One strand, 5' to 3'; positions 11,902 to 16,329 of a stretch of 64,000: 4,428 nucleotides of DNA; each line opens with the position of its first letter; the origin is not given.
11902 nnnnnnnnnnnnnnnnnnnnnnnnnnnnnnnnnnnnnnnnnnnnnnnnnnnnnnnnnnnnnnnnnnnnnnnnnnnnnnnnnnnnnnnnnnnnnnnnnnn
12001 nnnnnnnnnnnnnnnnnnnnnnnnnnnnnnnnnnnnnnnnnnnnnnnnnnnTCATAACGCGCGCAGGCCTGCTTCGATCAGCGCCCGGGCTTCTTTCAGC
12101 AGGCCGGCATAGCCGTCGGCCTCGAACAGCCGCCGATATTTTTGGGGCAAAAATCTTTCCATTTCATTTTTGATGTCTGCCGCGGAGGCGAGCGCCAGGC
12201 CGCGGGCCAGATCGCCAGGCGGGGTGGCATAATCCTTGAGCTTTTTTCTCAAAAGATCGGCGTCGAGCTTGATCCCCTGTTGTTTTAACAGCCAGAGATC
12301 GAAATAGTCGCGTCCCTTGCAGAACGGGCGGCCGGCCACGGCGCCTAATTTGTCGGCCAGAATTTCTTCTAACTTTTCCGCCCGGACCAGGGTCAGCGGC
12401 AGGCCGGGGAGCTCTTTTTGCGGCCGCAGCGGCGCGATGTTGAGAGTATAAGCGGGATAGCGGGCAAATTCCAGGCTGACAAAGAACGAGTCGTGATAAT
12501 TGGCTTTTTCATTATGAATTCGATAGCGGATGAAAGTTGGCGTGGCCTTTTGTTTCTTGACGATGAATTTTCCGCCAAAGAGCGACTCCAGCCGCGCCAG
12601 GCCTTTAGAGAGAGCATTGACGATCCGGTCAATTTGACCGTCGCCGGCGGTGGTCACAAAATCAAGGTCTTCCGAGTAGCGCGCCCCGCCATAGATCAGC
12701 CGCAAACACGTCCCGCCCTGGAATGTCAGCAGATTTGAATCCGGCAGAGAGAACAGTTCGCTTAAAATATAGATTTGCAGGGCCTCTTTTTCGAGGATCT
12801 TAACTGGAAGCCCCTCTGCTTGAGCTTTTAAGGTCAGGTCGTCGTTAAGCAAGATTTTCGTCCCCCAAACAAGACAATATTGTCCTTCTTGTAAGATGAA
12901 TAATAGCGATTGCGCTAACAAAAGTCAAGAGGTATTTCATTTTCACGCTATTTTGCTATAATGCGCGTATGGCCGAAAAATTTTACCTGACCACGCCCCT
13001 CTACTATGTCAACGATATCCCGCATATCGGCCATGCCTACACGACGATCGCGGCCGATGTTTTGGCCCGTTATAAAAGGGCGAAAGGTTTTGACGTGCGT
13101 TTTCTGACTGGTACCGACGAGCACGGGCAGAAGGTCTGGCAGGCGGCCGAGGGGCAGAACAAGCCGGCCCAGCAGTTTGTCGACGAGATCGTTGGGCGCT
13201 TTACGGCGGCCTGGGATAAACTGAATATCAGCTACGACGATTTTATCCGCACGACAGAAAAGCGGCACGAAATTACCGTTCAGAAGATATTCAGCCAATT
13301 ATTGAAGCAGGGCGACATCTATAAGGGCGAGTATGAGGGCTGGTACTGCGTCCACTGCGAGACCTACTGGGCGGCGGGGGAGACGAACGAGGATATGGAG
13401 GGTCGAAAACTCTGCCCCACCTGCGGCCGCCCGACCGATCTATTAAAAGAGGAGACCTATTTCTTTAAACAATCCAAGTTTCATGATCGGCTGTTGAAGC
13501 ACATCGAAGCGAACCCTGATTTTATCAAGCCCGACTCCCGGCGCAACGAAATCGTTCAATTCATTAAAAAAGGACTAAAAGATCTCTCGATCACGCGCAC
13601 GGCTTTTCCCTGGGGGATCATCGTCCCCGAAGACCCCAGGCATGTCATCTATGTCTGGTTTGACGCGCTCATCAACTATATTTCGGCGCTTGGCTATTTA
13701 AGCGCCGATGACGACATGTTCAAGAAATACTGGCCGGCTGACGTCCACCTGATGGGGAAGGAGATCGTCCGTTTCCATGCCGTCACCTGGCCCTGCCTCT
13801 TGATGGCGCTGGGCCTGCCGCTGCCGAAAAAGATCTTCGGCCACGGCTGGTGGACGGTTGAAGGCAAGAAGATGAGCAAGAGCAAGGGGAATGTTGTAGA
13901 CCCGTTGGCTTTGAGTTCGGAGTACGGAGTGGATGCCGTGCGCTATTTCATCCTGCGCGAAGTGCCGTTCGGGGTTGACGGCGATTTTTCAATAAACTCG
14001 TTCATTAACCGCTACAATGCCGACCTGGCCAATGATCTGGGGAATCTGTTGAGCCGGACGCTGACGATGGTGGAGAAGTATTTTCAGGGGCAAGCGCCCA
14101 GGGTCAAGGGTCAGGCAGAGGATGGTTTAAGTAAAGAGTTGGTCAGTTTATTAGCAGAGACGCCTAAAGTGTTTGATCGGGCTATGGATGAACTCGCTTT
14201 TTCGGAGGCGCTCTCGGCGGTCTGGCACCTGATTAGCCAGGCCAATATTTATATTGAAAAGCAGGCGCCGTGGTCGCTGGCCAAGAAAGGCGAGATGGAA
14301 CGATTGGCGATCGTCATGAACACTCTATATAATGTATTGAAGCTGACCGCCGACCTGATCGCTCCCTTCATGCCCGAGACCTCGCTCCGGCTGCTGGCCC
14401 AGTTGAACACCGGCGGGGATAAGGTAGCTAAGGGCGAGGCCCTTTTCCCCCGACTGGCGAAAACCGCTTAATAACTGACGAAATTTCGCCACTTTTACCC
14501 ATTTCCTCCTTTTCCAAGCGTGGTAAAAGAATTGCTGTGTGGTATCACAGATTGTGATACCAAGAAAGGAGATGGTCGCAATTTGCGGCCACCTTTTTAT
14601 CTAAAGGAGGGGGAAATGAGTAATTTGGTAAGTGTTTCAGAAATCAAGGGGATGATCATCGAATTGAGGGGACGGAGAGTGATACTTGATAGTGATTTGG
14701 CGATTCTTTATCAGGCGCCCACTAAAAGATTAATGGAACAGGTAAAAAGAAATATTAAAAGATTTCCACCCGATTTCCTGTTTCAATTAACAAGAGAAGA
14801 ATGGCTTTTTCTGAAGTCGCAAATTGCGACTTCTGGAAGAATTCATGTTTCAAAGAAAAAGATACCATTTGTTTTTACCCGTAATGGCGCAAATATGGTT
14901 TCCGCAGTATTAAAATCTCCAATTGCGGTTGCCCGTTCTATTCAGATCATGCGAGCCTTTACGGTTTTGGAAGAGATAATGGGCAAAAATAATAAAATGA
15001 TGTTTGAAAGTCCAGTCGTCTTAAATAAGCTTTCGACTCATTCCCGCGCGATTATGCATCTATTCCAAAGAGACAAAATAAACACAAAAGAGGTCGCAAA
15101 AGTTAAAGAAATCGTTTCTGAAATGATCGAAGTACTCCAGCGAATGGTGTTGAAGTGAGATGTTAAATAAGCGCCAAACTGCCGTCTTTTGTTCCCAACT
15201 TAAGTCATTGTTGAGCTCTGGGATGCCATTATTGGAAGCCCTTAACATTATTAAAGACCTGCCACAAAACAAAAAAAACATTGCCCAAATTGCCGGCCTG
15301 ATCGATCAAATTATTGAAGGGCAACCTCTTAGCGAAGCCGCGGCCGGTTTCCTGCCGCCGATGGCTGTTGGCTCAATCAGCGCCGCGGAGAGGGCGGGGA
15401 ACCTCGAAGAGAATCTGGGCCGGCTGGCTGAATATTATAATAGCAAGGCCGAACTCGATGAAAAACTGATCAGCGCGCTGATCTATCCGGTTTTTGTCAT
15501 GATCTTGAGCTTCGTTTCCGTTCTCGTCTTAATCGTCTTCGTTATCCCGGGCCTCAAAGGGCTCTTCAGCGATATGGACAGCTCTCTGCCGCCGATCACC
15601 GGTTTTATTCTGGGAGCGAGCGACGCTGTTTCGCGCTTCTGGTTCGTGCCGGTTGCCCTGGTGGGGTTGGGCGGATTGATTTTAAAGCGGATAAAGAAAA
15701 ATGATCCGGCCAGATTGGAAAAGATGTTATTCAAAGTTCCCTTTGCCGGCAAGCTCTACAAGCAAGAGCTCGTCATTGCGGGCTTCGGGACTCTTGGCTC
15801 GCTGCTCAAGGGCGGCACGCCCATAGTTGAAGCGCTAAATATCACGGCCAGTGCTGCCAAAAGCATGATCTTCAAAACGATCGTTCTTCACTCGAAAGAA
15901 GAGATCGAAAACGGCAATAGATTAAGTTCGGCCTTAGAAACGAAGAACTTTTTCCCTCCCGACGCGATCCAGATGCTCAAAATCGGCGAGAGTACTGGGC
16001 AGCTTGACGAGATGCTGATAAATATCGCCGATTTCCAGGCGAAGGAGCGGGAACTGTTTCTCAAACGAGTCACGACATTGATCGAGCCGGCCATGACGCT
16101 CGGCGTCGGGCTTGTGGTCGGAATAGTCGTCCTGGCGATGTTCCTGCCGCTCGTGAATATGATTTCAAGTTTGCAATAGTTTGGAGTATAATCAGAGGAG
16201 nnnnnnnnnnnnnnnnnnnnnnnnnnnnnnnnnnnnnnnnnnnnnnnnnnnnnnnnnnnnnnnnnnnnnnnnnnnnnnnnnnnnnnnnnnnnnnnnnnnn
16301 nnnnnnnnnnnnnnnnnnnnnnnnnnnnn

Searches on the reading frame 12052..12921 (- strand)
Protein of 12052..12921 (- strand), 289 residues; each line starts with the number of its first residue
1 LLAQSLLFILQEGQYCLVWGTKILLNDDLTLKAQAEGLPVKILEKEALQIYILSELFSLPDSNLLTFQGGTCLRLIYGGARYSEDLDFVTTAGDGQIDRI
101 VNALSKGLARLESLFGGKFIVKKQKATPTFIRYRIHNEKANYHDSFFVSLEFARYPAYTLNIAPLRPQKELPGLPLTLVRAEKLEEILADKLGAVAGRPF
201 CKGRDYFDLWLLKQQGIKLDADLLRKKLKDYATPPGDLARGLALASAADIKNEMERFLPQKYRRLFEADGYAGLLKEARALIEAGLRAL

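Call 15: search_protein_families(library=pfam, proteins=[window:12052-12921:-], max_evalue=0.001)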
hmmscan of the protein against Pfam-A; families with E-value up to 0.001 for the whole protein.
window:12052-12921:- (289 aa): 1 family
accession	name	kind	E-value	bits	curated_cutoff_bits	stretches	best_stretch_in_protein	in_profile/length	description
PF08843.17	AbiEii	-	1.4e-27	97.6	22.5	1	53-257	3-210/238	Nucleotidyl transferase AbiEii toxin, Type IV TA system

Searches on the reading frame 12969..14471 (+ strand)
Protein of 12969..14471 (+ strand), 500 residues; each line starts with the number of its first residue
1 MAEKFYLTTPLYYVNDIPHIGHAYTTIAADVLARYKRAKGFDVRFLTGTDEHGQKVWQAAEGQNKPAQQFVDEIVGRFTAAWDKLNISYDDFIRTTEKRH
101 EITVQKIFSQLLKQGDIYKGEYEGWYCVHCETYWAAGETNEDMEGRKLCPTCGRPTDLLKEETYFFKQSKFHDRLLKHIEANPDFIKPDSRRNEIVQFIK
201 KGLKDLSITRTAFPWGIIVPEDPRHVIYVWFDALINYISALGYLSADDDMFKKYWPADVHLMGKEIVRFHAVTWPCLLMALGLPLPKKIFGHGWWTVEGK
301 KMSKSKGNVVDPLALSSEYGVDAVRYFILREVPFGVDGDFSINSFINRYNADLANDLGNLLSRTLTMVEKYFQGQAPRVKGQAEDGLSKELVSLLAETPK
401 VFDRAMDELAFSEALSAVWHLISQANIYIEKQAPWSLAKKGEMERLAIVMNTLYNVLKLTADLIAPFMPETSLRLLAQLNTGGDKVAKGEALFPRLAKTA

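Call 14: search_protein_families(library=pfam, proteins=[window:12969-14471:+], max_evalue=0.001)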
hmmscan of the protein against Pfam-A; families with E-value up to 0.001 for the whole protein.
window:12969-14471:+ (500 aa): 6 families
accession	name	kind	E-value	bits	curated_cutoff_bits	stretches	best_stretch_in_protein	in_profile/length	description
PF09334.17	tRNA-synt_1g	-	1e-115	387.1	20.1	1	6-365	2-391/391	tRNA synthetases class I (M)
PF00133.28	tRNA-synt_1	-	3.2e-36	125.4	22.7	2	3-220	23-244/414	tRNA synthetases class I (I, L, M and V)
PF01406.26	tRNA-synt_1e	-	8.4e-17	61.9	27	1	14-122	19-126/301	tRNA synthetases class I (C) catalytic domain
PF19303.5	Anticodon_3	-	4e-10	40.2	23.5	1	381-484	8-106/152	Anticodon binding domain of methionyl tRNA ligase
PF08264.19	Anticodon_1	-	7.4e-08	32.8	25.1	1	389-476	2-87/148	Anticodon-binding domain of tRNA ligase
PF23137.1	HVO_0758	-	0.00035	20.8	27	1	112-154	8-50/55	HVO_0758 mu-protein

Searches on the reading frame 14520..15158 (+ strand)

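Call 14: search_protein_families(library=pfam, proteins=[window:14520-15158:+], max_evalue=0.001)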
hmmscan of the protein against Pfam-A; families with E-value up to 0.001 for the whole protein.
window:14520-15158:+ (212 aa): 1 family
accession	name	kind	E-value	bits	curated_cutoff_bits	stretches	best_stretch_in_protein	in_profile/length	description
PF10543.14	ORF6N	-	5.6e-27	94.3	27.8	1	46-130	3-86/86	ORF6N domain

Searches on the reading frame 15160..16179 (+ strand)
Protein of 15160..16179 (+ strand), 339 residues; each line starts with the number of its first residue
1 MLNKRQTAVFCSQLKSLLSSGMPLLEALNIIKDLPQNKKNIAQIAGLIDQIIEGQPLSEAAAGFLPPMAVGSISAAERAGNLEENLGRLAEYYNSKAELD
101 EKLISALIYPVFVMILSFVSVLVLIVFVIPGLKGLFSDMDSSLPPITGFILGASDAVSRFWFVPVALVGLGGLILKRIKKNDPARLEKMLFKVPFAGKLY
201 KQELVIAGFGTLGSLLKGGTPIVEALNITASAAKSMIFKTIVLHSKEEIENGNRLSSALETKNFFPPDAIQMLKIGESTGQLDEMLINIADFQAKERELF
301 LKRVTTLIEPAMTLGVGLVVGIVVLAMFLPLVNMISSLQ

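Call 14: search_protein_families(library=pfam, proteins=[window:15160-16179:+], max_evalue=0.001)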
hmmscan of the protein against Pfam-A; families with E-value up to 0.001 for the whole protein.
window:15160-16179:+ (339 aa): 1 family
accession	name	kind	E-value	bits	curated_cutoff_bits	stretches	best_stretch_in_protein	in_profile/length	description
PF00482.28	T2SSF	-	1e-53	181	25.2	2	211-330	4-125/125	Type II secretion system (T2SS), protein F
